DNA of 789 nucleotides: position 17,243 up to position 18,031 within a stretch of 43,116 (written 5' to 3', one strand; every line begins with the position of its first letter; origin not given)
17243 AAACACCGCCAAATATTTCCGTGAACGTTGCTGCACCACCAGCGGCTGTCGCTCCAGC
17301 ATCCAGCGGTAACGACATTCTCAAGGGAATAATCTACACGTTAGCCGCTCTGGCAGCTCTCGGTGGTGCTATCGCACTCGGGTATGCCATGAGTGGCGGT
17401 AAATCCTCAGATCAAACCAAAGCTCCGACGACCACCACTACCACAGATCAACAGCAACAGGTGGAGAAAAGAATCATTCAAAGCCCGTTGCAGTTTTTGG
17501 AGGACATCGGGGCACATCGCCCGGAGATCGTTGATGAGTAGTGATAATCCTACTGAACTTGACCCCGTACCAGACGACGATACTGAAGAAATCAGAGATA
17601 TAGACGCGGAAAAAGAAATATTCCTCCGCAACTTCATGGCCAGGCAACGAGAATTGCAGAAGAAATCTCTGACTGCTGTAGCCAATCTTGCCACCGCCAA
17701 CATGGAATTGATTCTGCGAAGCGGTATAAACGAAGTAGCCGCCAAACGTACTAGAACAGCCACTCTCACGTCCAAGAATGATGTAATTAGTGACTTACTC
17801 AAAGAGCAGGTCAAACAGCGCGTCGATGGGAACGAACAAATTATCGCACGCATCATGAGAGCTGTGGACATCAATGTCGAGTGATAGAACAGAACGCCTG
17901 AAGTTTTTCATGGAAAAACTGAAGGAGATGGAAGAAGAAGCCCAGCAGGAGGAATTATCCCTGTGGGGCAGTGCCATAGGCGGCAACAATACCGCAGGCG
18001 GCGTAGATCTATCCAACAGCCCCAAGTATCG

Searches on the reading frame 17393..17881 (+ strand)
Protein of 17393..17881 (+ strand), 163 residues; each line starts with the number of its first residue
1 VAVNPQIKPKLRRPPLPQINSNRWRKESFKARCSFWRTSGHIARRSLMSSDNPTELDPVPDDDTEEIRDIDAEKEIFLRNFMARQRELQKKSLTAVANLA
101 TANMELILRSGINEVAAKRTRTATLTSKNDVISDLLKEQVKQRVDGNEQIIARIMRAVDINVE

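Call 68: search_protein_families(library=ncbifam, proteins=[window:17393-17881:+], max_evalue=0.1)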
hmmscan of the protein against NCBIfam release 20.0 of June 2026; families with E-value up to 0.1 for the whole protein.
window:17393-17881:+ (163 aa): 1 family
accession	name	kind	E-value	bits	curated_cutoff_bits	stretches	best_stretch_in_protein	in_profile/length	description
NF041416.1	halo_CC_star_2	equivalog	0.028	14.9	140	1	65-144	26-108/113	halo-CC-star protein HcsL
